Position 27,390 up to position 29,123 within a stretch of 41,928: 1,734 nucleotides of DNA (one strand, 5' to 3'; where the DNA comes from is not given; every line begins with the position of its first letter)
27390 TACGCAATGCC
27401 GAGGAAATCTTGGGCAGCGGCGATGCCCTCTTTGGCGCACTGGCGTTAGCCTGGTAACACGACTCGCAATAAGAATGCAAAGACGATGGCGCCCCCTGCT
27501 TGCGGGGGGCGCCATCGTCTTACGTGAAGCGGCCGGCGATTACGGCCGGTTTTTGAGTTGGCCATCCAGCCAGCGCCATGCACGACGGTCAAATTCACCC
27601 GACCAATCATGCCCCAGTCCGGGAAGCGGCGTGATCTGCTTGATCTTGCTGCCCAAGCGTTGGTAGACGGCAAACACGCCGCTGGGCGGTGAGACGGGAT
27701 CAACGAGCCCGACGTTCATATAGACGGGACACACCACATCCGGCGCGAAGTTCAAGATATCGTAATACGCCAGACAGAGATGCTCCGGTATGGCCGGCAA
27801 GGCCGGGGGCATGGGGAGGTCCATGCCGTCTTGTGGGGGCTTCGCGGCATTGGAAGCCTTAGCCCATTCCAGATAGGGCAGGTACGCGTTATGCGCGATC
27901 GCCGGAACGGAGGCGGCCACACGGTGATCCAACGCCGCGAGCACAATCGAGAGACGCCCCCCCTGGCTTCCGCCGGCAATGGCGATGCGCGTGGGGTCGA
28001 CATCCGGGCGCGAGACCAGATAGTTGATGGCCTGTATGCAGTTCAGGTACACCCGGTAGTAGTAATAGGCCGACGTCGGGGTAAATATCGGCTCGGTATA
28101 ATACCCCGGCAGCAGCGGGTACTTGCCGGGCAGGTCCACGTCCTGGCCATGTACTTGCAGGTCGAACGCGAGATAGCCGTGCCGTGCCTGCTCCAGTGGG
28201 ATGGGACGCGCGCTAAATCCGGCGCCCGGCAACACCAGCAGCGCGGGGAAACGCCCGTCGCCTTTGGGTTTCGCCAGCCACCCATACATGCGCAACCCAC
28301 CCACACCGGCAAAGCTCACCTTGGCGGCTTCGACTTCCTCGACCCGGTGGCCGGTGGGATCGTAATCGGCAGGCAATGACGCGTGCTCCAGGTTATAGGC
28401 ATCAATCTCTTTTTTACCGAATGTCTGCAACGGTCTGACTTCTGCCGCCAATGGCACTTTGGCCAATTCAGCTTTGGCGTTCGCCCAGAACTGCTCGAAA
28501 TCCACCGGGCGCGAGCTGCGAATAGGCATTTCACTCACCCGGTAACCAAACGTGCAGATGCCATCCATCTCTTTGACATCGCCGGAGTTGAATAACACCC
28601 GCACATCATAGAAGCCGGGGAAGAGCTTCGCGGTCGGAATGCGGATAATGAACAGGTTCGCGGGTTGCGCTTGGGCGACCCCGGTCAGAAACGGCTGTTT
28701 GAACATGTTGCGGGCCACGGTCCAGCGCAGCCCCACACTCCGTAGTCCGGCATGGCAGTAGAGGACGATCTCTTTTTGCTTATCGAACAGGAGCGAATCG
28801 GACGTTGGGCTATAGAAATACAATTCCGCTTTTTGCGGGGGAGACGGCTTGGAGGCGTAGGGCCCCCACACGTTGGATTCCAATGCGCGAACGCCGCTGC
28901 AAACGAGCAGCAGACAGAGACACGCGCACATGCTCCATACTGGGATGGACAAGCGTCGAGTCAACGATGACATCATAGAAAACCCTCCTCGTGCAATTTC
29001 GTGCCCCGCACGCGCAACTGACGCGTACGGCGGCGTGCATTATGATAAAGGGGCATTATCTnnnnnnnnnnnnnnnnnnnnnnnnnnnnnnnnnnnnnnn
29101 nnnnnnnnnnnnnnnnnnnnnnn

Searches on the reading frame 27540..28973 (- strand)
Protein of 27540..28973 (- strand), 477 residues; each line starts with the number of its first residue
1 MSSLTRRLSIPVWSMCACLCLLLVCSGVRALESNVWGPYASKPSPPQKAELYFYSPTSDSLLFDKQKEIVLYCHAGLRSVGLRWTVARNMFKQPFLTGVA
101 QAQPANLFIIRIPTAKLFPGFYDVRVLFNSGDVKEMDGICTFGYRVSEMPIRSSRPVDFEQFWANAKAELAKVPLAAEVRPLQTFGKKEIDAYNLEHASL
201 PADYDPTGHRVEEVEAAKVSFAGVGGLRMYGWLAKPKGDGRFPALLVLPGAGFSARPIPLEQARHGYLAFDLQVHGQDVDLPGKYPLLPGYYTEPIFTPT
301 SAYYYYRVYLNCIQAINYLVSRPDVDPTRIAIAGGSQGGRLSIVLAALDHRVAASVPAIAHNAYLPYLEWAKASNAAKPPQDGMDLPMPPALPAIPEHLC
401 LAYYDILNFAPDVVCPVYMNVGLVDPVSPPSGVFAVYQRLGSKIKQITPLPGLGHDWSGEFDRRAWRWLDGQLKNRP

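Call 21: search_protein_families(library=pfam, proteins=[window:27540-28973:-], max_evalue=0.00001)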
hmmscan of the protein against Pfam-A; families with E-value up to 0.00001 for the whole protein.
window:27540-28973:- (477 aa): 1 family
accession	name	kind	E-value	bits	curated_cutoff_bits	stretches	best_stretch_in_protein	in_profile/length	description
PF05448.18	AXE1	-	3.1e-40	138.4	21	1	196-469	36-318/321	Acetyl xylan esterase (AXE1)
